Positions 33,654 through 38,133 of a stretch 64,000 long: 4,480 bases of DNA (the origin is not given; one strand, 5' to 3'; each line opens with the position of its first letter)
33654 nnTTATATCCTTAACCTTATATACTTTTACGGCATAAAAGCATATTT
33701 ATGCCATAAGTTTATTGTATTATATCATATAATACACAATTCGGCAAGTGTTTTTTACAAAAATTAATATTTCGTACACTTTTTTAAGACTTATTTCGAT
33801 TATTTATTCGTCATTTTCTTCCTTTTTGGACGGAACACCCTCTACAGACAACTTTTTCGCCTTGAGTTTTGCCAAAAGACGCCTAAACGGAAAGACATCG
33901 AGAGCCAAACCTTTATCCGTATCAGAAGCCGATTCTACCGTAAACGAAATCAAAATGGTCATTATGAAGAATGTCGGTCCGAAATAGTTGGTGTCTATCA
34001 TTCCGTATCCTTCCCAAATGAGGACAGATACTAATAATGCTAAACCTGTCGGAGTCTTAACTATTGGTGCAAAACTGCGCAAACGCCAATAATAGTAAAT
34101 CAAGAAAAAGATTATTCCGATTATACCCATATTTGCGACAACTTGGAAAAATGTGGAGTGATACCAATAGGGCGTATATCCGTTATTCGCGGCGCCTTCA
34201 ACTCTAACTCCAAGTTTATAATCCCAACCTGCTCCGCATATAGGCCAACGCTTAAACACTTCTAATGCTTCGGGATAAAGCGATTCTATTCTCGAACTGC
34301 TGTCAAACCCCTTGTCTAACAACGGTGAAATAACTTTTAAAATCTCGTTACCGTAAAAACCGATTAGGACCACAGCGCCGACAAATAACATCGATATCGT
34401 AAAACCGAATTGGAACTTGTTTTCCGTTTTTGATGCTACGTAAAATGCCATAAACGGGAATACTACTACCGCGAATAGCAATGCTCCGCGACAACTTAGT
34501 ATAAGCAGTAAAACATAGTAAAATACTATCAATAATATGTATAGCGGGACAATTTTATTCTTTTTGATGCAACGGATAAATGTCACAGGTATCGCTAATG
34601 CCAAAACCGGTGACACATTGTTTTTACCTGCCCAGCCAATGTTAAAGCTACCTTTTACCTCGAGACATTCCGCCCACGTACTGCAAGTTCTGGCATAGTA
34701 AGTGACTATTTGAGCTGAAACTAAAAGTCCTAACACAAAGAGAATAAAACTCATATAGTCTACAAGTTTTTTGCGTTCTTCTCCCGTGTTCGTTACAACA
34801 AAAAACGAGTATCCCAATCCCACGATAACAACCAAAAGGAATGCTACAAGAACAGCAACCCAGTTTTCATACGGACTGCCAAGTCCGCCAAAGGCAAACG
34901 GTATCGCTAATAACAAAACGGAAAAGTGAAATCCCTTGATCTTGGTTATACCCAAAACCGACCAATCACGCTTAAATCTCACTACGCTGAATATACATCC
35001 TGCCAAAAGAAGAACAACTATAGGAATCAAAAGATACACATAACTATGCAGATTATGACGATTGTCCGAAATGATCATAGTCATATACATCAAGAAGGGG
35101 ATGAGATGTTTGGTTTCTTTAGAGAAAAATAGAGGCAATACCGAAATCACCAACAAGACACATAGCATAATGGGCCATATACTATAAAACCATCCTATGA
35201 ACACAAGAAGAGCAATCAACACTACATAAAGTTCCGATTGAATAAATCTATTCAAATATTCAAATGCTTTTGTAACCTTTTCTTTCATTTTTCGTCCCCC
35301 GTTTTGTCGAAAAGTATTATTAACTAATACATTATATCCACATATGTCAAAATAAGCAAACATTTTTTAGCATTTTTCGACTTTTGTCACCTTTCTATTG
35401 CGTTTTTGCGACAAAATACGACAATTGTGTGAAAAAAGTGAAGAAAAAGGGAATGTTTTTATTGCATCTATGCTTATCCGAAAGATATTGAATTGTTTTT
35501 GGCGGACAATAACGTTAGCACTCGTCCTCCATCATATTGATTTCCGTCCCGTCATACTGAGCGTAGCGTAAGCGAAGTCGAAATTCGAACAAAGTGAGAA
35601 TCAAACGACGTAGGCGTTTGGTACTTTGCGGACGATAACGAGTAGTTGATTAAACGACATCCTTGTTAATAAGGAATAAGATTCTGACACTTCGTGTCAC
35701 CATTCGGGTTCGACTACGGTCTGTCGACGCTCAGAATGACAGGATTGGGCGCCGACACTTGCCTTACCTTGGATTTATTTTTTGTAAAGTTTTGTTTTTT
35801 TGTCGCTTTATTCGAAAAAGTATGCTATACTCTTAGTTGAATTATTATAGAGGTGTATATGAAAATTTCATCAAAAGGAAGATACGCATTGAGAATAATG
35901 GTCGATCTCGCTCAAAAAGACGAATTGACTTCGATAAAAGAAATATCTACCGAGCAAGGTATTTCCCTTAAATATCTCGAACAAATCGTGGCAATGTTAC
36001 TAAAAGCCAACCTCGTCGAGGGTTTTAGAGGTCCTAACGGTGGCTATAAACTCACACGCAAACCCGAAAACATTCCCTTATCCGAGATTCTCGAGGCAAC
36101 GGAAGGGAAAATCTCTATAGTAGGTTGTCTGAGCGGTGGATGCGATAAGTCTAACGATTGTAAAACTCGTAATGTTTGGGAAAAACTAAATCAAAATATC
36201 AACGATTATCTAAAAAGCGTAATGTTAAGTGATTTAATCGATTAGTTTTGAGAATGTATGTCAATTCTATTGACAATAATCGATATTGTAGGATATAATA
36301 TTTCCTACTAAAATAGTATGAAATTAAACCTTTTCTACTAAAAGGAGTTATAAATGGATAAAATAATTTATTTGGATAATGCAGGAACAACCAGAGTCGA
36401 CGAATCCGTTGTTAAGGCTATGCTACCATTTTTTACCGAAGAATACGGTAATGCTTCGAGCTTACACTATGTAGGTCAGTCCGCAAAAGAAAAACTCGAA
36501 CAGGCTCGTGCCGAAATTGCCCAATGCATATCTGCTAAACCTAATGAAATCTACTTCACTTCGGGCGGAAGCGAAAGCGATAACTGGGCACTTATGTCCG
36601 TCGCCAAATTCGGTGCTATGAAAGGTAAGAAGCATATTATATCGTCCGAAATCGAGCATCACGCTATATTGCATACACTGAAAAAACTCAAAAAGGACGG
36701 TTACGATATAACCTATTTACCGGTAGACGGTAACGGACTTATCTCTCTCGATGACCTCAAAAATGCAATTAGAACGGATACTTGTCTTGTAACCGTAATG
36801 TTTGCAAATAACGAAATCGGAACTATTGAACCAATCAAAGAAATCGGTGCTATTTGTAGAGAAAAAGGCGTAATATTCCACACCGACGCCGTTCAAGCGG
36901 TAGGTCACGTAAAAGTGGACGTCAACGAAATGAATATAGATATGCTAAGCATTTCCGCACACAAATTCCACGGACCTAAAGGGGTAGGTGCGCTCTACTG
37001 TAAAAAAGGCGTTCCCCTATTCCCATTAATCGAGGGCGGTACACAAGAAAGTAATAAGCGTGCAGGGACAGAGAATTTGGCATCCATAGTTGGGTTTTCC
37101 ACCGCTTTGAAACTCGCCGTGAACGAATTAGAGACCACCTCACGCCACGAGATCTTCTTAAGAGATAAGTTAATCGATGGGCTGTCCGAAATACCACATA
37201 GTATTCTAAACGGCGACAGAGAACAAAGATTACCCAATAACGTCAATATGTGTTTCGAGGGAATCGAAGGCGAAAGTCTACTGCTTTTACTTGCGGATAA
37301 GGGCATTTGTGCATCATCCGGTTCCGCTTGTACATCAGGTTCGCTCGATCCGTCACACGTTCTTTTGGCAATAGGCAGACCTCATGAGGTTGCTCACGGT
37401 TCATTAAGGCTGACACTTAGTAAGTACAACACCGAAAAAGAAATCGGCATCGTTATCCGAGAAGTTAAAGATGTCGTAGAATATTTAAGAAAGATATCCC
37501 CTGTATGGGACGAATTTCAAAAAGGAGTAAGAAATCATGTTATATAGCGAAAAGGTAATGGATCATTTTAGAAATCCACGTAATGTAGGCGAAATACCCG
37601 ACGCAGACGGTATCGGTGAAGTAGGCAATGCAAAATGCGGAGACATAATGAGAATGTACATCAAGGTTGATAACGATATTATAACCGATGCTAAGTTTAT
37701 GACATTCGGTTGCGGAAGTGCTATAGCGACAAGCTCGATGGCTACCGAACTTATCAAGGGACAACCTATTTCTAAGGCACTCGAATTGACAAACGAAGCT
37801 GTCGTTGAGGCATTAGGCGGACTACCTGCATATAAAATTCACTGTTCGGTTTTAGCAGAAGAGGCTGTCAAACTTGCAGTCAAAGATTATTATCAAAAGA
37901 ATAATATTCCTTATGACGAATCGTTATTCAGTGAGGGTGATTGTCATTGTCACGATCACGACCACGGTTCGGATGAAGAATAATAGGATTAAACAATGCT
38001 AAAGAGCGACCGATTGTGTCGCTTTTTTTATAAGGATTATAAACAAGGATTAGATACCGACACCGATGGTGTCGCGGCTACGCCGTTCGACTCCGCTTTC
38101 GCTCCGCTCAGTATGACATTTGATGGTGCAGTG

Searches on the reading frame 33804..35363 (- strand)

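Call 6: search_protein_families(library=pfam, proteins=[window:33804-35363:-], max_evalue=0.01)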
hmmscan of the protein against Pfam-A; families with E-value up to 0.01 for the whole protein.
window:33804-35363:- (519 aa): 2 families
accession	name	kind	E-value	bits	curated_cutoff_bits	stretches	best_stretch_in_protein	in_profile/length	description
PF04932.20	Wzy_C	-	5.3e-10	39.7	31.7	1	278-421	2-149/149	O-Antigen ligase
PF22571.1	LiaI-LiaF-TM_PspC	-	1.1e-05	25.6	27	1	21-129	3-108/142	PspC transmembrane region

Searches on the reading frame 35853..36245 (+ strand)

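Call 19: search_protein_families(library=pfam, proteins=[window:35853-36245:+], max_evalue=0.001)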
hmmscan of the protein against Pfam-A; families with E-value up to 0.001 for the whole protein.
window:35853-36245:+ (130 aa): 2 families
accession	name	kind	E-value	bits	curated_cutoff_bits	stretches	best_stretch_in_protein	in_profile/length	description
PF02082.26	Rrf2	-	1e-37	129.7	30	1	5-130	1-131/132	Iron-dependent Transcriptional regulator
PF03444.21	HrcA_DNA-bdg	-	0.00045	20.3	21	1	12-70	9-68/79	Winged helix-turn-helix transcription repressor, HrcA DNA-binding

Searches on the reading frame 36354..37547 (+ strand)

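Call 18: search_protein_families(library=pfam, proteins=[window:36354-37547:+], max_evalue=0.001)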
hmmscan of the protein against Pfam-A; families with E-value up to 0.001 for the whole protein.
window:36354-37547:+ (397 aa): 2 families
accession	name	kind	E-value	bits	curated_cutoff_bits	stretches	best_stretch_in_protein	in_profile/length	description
PF00266.25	Aminotran_5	-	4.5e-91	306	21.5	1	5-364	1-368/371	Aminotransferase class-V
PF01212.27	Beta_elim_lyase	-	1.6e-06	28.1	27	1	62-204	47-199/288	Beta-eliminating lyase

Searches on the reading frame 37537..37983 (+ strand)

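Call 18: search_protein_families(library=pfam, proteins=[window:37537-37983:+], max_evalue=0.001)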
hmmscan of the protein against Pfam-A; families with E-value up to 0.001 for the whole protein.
window:37537-37983:+ (148 aa): 1 family
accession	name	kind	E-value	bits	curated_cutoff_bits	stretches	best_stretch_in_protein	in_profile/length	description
PF01592.21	NifU_N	-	4.2e-49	166.3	22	1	3-123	2-125/127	NifU-like N terminal domain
